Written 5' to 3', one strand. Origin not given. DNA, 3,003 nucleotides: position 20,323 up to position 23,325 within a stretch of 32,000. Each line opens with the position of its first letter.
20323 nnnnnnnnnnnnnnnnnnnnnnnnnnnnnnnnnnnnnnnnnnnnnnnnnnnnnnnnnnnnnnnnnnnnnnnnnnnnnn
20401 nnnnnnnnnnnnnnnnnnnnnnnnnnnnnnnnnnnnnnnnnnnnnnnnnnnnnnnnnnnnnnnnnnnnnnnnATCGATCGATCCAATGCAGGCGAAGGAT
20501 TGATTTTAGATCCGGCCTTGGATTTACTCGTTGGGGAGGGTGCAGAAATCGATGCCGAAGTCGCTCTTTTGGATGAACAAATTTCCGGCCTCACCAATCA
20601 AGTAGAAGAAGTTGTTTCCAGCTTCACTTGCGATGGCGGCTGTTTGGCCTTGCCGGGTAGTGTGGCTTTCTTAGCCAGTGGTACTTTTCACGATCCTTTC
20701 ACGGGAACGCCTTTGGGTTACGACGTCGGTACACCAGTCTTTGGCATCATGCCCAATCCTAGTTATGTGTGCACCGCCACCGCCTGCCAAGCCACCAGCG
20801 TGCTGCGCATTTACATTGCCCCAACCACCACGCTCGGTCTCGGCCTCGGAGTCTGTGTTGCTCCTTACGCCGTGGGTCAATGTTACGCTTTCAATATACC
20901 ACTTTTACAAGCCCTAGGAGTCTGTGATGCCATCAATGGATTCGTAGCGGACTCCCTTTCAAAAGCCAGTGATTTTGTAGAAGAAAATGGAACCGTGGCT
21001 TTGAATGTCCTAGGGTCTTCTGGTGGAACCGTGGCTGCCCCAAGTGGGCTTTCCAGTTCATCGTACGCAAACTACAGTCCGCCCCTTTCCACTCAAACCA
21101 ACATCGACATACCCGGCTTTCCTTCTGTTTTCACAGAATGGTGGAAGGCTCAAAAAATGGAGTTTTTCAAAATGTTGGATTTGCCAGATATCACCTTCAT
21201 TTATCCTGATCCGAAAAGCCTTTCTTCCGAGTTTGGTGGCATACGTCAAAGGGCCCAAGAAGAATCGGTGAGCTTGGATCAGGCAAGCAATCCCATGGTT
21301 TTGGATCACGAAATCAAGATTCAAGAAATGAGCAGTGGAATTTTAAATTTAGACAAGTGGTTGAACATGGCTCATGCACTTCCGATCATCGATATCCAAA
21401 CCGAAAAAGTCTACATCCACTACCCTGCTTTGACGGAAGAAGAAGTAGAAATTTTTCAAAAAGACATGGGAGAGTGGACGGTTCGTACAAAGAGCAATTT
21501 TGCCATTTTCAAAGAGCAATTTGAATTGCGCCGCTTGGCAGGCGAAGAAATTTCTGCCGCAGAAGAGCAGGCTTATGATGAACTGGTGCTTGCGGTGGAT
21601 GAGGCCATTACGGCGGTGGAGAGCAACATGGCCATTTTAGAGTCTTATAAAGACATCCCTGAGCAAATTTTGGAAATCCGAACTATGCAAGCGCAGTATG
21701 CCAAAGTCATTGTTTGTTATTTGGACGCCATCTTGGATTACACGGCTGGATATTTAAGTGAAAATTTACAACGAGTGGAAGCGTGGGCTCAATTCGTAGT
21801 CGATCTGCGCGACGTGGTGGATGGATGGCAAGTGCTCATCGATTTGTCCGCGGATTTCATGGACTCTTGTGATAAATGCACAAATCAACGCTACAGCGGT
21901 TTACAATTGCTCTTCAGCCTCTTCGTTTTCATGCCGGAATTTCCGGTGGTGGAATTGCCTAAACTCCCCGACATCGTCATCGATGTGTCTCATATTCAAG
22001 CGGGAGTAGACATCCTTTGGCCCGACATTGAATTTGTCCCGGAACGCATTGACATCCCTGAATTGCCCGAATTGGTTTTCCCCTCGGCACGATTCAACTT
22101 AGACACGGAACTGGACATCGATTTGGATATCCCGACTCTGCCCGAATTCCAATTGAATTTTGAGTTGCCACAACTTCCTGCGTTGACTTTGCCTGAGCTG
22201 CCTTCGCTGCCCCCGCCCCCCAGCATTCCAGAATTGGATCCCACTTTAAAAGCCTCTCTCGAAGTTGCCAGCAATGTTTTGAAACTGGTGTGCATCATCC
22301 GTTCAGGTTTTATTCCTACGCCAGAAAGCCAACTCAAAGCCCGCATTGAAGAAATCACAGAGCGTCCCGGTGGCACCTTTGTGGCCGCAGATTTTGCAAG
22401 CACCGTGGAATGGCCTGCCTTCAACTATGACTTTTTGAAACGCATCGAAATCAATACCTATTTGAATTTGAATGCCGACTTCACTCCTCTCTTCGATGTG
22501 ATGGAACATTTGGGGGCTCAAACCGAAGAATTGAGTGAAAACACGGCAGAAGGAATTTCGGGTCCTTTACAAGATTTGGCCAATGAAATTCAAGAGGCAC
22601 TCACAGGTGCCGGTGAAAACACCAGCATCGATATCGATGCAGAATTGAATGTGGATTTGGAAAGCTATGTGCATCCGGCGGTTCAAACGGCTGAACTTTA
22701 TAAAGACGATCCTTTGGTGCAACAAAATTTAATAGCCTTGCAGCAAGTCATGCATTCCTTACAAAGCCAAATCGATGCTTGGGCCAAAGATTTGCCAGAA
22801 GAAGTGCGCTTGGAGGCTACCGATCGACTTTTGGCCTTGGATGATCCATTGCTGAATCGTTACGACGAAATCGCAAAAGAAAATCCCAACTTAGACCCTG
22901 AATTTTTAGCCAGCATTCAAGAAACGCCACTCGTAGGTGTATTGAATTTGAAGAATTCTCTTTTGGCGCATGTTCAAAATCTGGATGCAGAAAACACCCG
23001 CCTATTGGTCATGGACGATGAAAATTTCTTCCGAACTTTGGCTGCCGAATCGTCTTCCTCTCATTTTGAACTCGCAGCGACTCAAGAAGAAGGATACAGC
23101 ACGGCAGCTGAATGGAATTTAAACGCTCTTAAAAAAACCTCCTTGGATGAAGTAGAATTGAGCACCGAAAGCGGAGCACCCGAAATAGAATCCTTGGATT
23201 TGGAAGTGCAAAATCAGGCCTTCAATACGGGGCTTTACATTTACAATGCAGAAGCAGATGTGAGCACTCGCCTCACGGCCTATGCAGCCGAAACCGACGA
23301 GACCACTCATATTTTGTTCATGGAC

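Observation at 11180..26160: A single ~15-kb gene (about 4,990 codons) for a mosaic cell-surface protein, broken once at an A5 run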

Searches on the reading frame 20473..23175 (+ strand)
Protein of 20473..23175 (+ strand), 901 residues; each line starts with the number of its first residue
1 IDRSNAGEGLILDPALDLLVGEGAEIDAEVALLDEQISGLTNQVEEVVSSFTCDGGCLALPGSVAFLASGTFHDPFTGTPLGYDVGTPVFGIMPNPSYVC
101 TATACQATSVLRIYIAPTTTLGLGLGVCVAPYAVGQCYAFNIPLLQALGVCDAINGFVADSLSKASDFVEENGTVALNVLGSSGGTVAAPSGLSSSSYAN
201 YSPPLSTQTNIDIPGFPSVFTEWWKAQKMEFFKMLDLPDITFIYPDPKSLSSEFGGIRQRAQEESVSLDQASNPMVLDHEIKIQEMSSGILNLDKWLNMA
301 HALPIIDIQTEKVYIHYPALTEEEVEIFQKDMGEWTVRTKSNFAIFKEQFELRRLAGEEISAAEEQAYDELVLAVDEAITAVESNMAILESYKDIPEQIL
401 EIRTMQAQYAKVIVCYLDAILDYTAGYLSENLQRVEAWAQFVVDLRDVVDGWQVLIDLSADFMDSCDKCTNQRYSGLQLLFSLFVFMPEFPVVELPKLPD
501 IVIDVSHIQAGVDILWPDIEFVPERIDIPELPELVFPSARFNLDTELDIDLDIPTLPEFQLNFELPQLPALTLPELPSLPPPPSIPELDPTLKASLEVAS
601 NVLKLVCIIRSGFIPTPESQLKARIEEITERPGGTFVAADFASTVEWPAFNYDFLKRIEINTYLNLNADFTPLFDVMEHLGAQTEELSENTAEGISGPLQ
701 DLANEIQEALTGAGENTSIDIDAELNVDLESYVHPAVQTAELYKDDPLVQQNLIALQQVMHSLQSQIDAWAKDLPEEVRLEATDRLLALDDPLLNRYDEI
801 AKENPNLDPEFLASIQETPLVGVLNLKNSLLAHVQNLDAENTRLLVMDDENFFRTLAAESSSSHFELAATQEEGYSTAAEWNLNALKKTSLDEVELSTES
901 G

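Call 43: find_homologous_proteins(query=window:20473-23175:+)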
Query window:20473-23175:+ (901 aa): 2 proteins with E <= 0.001 among 8000 candidates.
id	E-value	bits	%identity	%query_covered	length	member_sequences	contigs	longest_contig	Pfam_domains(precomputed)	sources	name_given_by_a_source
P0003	1.2e-269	916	49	95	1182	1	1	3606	-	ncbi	ncbi:MAG: hypothetical protein AAB802_04120, partial [Patescibacteria group bacterium]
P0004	1.0e-103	367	32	80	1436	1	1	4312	-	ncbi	ncbi:MAG: hypothetical protein ACD_28C00065G0001, partial [uncultured bacterium]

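Call 65: predict_structure(alignment_id=A2)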
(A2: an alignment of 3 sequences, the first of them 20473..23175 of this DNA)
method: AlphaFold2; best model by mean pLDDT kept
length: 901 residues; sequences in the alignment: 3
mean_pLDDT: 32.1   pTM: 0.22
mean pLDDT of the five models: 32.1, 30.1, 29.9, 29.8, 29.1
residues with pLDDT >= 90: 0; 70-90: 7; 50-70: 31; < 50: 863
segments of 3 or more residues with pLDDT < 50: 1-328, 331-333, 377-379, 381-707, 709-901
pLDDT, mean of each block of 10 residues (from residue 1): 26 29 33 32 29 29 26 33 31 28 27 30 31 30 31 30 28 27 24 25 26 29 32 28 28 34 41 35 34 29 25 28 45 51 63 70 54 50 45 34 31 31 28 29 30 32 34 31 26 25 25 24 24 23 24 28 28 30 30 31 31 28 33 27 22 25 24 29 33 39 46 40 34 33 34 37 37 33 32 41 41 35 37 36 33 30 25 25 25 25 25
secondary structure, 60 per line:
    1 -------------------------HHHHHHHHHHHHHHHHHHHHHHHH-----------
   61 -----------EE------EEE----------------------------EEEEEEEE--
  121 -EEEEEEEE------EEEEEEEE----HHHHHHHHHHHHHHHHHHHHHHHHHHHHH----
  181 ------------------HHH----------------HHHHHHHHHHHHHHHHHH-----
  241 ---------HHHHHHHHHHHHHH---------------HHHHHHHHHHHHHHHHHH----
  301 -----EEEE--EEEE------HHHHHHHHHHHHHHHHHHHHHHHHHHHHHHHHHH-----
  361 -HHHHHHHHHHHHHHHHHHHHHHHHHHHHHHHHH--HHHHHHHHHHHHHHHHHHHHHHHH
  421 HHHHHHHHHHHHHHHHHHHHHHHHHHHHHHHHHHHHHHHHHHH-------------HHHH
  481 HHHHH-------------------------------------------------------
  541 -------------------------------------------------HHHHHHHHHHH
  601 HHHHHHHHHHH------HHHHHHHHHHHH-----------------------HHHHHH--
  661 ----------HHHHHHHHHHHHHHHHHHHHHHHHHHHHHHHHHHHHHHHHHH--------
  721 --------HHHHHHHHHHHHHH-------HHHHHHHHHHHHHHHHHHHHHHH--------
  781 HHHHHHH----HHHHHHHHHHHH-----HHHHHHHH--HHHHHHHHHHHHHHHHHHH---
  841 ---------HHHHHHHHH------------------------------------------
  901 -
elements in order (helices of 4 or more, strands of 3 or more residues): H26-49 E80-82 E111-118 E122-129 E136-143 H148-176 H218-235 H250-263 H279-296 E306-309 E312-315 H322-355 H362-394 H397-463 H477-485 H590-611 H618-629 H653-658 H671-712 H729-742 H750-772 H781-787 H792-803 H809-816 H819-837 H850-858

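Call 69: search_protein_representatives(alignment_id=A2)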
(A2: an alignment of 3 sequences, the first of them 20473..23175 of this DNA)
Query: 3 sequences, 1015 profile positions. Proteins with E-value up to 0.001 (for the whole library): 506; up to 1e-10: 406; up to 1e-30: 309. The best 150 are listed.
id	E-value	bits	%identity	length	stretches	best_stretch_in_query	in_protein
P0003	0.0e+00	1893.6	-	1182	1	5-1015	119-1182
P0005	0.0e+00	1749.4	-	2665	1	1-1015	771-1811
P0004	0.0e+00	1449.3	-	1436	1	125-1015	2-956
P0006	0.0e+00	1346.1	-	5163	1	23-1015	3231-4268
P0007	0.0e+00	1177.7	-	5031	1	24-1014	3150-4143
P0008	0.0e+00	1097.5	-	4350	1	21-1013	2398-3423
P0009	1.2e-291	986.6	-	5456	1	24-1014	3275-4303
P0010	1.9e-282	956.2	-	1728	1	233-1015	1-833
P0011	3.5e-252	856.0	-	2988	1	39-1010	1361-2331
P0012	1.1e-243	827.9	-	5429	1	25-1013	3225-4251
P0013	6.3e-236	802.2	-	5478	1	33-1012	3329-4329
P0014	1.7e-234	797.4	-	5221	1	41-1014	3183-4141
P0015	1.1e-232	791.4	-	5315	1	37-1007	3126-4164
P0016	4.3e-229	779.6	-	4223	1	34-1004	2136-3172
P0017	1.5e-222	757.9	-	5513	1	35-1005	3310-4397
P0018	1.3e-219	748.2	-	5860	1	33-1005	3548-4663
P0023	3.8e-210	716.9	-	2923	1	31-1011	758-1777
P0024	3.2e-208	710.5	-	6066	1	35-1012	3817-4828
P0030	1.5e-187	642.0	-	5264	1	39-1014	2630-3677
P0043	2.6e-175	601.5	-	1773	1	40-952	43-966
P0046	9.8e-173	593.0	-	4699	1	50-1014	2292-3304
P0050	1.9e-170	585.4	-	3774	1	68-1010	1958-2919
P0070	5.5e-158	544.2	-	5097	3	41-733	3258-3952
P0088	1.1e-147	510.1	-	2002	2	50-716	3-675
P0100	2.9e-136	472.3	-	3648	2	34-677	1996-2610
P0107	1.8e-123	430.0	-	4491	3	349-790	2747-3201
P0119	7.0e-113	394.9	-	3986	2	23-997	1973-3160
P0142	5.1e-88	312.6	-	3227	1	43-1003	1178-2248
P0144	6.6e-88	312.2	-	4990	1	37-961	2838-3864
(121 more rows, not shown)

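Call 71: list_cluster_members(proteins=[P0005, P0006, P0007, P0009, P0012, P0024, P0018, P0050, P0100, P0144])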
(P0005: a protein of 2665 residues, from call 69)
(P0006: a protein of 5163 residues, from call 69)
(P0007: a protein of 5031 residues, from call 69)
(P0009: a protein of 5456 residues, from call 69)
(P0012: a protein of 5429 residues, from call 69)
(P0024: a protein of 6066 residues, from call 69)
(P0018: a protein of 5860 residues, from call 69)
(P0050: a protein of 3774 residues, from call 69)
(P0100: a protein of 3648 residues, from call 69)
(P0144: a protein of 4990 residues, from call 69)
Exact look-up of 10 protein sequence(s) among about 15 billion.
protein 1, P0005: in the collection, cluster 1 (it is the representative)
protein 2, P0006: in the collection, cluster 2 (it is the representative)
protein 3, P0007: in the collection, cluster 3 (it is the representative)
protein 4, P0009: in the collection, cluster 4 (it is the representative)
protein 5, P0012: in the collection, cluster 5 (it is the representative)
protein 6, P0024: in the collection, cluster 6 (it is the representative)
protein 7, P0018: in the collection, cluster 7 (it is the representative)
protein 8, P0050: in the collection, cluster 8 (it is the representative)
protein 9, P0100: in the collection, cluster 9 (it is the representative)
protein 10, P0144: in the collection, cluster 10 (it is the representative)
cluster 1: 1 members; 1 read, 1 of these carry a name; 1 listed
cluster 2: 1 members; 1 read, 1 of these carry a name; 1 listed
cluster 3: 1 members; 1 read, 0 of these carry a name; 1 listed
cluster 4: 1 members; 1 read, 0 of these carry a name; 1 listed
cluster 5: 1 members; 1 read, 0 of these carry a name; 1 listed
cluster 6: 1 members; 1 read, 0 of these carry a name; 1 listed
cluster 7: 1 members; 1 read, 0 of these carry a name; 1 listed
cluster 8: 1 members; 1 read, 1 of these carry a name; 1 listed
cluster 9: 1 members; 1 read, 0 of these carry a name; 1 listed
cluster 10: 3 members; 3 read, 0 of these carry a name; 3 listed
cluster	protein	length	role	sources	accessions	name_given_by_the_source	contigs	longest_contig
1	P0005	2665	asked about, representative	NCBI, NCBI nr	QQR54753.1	S-layer homology domain-containing protein [Candidatus Peregrinibacteria bacterium] | MAG: S-layer homology domain-containing protein [Candidatus Peregrinibacteria bacterium]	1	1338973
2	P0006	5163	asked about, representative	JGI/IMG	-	uncharacterized repeat protein (TIGR01451 family)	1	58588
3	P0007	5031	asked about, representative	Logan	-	-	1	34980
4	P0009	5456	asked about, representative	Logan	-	-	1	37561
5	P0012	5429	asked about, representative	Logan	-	-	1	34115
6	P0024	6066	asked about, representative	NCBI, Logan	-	-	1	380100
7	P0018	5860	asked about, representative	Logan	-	-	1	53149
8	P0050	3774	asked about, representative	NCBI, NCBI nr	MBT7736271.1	DUF11 domain-containing protein, partial [Candidatus Peregrinibacteria bacterium] | DUF11 domain-containing protein [Candidatus Peregrinibacteria bacterium]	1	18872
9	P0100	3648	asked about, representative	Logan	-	-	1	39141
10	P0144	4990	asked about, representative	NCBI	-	-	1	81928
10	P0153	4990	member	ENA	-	-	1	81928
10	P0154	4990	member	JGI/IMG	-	-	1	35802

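Call 72: find_encoding_contigs(protein=P0005, flank=10000, max_places=10)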
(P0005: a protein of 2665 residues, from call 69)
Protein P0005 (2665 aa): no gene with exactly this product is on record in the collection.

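Call 89: search_protein_families(library=pfam, proteins=[P0043, P0088, P0004], max_evalue=1)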
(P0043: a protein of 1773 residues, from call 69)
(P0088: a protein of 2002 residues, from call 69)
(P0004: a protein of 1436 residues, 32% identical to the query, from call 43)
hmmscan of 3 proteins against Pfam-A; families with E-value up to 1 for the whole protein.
P0043 (1773 aa): 3 families
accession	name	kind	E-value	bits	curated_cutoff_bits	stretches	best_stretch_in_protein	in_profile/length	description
PF00395.25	SLH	-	3e-07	30.8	20.8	2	1408-1450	2-43/44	S-layer homology domain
PF18884.5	TSP3_bac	-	0.0033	17.7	25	1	1667-1683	6-22/22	Bacterial TSP3 repeat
PF07704.17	PSK_trans_fac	-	0.026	15.9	28.3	1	652-707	5-61/82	Rv0623-like transcription factor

P0088 (2002 aa): 2 families
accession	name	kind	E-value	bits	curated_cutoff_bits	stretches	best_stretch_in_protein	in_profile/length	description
PF18884.5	TSP3_bac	-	0.00018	21.7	25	2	1838-1859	1-22/22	Bacterial TSP3 repeat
PF01079.26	Hint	-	0.25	11.4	29.7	1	1032-1096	23-87/213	Hint module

P0004 (1436 aa): 5 families
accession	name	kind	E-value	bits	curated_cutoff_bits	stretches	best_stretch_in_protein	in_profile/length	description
PF01540.21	Lipoprotein_7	-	0.014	16.2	24.1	1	177-210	60-93/112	Adhesin lipoprotein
PF05802.16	SctB2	-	0.066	14.1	26.5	1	438-566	54-148/162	SPI-2 type 3 secretion system translocon protein SctB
PF02524.19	KID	-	0.098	13.2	20.8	1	223-231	2-10/11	KID repeat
PF16888.10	YwqH-like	-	0.22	12.3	33.7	1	181-235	49-102/123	YwqH-like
PF22352.2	K319L-like_PKD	-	0.71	10.4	27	0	1234-1263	4-34/84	K319L-like, PKD domain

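Call 102: list_cluster_members(proteins=[P0008, P0011, P0016, P0023, P0030, P0046, P0070, P0107, P0119, P0142])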
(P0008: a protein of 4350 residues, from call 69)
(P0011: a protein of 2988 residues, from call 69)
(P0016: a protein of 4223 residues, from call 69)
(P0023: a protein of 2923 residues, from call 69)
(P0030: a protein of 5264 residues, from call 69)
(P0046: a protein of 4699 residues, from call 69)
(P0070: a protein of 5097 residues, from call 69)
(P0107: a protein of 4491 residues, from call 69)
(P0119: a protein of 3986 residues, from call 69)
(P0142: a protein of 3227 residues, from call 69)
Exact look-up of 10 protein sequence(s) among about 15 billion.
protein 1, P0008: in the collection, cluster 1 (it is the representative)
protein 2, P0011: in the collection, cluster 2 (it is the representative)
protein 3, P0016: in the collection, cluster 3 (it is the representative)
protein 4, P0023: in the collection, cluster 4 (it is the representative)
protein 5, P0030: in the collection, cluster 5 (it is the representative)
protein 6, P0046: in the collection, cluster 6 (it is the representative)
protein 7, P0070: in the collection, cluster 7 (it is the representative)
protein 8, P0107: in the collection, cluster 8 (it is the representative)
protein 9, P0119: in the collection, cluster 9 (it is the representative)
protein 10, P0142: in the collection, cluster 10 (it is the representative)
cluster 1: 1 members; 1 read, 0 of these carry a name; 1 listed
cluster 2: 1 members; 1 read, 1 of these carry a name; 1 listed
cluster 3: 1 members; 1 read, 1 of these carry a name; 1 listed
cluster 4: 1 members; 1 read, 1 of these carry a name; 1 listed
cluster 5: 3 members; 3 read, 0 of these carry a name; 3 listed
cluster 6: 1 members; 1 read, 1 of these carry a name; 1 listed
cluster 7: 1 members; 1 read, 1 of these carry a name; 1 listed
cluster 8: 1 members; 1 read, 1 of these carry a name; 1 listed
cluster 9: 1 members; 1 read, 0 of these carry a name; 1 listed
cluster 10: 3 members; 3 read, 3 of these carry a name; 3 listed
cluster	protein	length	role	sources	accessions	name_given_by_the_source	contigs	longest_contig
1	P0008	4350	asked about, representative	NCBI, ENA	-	-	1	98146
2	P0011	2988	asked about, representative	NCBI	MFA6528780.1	MAG: FG-GAP-like repeat-containing protein, partial [Candidatus Gracilibacteria bacterium]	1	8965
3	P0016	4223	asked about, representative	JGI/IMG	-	uncharacterized repeat protein (TIGR01451 family)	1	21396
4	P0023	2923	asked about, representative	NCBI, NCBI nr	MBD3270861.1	hypothetical protein GF376_05035, partial [Candidatus Peregrinibacteria bacterium] | hypothetical protein [Candidatus Peregrinibacteria bacterium]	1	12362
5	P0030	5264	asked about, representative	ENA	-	-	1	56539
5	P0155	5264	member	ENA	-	-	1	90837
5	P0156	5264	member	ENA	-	-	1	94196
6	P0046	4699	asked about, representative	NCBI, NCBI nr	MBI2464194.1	S-layer homology domain-containing protein [Candidatus Peregrinibacteria bacterium]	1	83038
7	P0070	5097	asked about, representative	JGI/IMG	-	uncharacterized repeat protein (TIGR01451 family)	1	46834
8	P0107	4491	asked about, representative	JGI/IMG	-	hypothetical protein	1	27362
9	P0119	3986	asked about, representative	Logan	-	-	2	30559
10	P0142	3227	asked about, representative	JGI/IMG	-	hypothetical protein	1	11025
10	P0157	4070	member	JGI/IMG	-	hypothetical protein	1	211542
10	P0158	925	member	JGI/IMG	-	hypothetical protein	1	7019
